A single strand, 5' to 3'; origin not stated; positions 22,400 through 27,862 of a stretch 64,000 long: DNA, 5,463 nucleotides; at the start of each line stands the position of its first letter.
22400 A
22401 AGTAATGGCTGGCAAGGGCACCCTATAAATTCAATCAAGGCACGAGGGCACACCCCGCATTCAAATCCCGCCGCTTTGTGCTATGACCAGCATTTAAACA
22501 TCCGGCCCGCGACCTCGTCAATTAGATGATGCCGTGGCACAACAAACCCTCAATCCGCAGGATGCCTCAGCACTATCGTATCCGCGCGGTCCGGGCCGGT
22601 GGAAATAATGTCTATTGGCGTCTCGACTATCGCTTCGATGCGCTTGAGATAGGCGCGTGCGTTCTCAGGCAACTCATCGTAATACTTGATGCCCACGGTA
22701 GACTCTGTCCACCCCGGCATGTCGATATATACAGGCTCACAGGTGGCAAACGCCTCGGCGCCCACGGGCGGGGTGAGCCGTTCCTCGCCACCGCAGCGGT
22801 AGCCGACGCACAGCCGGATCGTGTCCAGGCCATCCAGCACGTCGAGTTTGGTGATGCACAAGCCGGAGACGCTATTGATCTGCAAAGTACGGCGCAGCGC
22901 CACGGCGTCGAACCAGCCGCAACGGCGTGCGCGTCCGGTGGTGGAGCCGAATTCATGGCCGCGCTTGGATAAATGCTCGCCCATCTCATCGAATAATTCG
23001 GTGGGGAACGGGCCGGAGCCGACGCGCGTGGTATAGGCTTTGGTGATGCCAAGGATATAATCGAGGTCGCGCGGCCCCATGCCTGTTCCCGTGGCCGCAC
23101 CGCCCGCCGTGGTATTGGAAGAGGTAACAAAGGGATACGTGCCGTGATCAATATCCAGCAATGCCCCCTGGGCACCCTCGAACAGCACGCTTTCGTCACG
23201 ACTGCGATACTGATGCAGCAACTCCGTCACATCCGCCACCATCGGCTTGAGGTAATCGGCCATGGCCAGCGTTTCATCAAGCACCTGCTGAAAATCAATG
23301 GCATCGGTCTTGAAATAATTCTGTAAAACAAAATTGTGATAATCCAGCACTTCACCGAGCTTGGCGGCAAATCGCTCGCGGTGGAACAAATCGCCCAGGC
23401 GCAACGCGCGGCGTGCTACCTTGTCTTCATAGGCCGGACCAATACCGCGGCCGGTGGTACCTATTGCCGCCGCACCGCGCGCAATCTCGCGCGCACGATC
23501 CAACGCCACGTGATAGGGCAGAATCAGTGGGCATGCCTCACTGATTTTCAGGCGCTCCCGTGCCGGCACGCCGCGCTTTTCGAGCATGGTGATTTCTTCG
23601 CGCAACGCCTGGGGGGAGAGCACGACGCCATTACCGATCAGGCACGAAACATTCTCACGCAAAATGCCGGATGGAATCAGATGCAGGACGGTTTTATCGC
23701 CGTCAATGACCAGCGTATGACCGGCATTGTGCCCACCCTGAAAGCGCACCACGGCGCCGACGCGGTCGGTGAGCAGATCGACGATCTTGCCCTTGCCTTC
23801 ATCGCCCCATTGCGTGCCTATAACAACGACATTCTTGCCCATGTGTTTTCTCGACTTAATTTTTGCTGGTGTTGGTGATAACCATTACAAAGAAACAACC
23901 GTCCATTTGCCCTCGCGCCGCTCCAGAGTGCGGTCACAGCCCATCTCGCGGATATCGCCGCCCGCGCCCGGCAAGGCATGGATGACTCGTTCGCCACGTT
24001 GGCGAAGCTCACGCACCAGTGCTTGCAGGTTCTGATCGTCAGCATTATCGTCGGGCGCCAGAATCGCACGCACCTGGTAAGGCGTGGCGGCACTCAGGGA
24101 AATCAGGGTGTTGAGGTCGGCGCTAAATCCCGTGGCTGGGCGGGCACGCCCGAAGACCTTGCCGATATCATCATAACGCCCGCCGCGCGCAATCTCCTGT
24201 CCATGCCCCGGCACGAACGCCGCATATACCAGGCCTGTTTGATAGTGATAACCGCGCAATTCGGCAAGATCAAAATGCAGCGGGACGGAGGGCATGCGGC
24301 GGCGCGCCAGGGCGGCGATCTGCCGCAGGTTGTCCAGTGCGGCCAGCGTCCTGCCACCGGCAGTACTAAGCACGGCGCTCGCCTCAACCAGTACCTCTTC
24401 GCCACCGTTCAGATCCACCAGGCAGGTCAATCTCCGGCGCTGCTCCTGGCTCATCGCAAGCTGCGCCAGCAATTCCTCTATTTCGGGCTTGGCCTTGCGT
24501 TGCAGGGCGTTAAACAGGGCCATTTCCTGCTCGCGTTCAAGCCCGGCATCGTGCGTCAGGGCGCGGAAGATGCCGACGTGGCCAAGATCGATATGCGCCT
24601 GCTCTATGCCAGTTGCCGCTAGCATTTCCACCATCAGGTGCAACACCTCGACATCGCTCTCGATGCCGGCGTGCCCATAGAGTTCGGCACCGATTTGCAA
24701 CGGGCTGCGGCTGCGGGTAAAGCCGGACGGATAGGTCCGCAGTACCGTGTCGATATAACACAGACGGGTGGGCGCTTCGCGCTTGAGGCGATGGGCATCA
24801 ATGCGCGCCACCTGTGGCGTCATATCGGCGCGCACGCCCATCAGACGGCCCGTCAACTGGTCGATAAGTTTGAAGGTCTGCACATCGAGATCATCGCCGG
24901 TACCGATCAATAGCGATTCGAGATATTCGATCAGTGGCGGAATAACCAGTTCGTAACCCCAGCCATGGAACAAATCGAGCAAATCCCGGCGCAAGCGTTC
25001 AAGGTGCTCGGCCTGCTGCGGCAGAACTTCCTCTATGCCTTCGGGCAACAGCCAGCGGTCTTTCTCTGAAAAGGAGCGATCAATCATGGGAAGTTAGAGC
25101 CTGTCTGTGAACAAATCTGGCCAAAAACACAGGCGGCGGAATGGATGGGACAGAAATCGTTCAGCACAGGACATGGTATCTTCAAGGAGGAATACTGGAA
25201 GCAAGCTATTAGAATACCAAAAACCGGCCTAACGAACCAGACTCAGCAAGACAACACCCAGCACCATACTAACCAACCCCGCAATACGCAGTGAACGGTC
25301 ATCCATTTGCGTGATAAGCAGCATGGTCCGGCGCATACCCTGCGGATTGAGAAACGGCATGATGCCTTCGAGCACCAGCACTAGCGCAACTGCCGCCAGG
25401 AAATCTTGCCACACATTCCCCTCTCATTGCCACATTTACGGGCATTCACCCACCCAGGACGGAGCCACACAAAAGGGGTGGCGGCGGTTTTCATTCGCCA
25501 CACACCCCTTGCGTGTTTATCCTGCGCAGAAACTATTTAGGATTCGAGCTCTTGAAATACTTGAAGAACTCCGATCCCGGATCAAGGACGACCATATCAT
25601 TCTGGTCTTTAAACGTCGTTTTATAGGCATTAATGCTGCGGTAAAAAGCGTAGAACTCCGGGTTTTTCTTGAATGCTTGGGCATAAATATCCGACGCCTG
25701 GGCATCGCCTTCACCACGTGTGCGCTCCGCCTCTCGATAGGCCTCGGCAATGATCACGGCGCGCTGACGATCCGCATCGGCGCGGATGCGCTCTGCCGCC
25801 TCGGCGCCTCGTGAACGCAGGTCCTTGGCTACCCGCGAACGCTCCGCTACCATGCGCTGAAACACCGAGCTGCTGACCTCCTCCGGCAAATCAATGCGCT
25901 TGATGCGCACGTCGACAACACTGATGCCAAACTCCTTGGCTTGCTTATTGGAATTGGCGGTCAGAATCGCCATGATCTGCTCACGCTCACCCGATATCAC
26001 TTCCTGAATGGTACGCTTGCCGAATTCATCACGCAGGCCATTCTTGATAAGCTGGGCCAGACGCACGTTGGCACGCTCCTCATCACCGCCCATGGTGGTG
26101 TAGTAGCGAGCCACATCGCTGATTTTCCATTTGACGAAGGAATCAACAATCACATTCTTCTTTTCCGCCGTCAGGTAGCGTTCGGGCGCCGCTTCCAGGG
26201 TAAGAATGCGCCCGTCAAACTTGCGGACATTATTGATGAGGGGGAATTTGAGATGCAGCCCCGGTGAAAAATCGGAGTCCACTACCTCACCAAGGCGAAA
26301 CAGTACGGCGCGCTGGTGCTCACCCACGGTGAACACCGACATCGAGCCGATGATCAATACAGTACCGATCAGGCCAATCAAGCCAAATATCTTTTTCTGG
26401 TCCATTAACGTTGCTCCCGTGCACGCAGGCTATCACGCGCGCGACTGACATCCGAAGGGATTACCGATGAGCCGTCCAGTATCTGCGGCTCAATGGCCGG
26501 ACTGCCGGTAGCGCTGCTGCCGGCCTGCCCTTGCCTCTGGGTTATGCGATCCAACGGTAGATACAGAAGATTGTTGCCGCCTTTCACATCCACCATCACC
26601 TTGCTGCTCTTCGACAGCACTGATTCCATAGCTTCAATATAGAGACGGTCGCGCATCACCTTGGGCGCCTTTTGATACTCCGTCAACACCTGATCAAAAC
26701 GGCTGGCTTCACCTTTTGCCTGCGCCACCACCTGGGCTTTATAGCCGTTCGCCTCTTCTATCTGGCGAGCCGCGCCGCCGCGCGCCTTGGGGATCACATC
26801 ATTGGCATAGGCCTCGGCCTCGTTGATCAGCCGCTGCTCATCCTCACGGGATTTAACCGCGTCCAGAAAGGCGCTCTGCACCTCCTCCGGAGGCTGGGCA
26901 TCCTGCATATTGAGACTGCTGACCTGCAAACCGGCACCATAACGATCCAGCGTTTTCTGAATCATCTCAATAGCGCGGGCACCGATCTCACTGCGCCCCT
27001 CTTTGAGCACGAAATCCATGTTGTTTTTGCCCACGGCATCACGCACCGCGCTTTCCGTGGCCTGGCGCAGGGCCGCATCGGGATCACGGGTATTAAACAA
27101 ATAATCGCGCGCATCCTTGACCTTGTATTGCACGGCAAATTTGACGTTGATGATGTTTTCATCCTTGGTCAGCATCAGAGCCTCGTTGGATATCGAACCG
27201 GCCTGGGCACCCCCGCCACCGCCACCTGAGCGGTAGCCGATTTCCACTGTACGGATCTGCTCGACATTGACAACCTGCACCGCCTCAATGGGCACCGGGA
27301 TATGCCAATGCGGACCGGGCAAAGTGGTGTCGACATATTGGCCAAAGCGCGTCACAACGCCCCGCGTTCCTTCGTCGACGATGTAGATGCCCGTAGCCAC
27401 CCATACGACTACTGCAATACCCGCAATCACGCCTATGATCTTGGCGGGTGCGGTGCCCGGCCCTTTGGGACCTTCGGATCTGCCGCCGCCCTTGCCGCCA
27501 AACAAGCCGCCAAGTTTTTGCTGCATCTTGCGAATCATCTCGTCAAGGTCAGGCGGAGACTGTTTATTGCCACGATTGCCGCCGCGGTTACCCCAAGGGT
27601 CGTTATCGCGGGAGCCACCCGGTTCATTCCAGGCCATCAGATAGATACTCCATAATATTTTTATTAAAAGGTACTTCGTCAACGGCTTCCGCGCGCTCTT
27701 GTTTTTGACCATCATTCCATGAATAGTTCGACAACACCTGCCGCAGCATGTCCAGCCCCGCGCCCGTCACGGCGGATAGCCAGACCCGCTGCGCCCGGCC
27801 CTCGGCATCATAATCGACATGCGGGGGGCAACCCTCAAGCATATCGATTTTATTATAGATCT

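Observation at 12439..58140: Family of ~130-150 bp inverted-repeat (MITE-like) elements scattered through intergenic regions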

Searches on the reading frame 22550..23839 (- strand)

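Call 108: search_protein_families(library=pfam, max_evalue=0.000001, proteins=[window:22550-23839:-])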
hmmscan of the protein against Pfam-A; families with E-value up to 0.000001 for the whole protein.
window:22550-23839:- (429 aa): 1 family
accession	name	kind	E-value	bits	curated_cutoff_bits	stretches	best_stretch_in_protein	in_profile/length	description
PF00709.27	Adenylsucc_synt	-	1.3e-183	611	27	1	5-422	1-416/416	Adenylosuccinate synthetase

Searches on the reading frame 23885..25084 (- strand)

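Call 108: search_protein_families(library=pfam, max_evalue=0.000001, proteins=[window:23885-25084:-])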
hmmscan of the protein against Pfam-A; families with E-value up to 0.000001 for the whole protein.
window:23885-25084:- (399 aa): 1 family
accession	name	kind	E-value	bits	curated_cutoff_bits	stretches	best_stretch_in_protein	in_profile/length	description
PF13393.11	tRNA-synt_His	-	1.6e-124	415.6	25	1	16-327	1-308/308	Histidyl-tRNA synthetase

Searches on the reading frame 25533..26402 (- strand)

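Call 108: search_protein_families(library=pfam, max_evalue=0.000001, proteins=[window:25533-26402:-])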
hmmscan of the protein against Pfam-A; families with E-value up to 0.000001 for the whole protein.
window:25533-26402:- (289 aa): 1 family
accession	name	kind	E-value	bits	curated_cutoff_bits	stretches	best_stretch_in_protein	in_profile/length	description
PF01145.31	Band_7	-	5e-31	108.5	23.6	1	25-200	2-166/176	SPFH domain / Band 7 family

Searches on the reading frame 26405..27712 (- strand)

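Call 108: search_protein_families(library=pfam, max_evalue=0.000001, proteins=[window:26405-27712:-])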
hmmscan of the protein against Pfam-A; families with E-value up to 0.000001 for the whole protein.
window:26405-27712:- (435 aa): 2 families
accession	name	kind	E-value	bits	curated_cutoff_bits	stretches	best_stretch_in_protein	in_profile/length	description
PF01145.31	Band_7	-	3.2e-30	105.9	23.6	1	111-303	2-176/176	SPFH domain / Band 7 family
PF12221.13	HflK_N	-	2.6e-19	69.3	22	1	26-74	1-44/44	Bacterial membrane protein N terminal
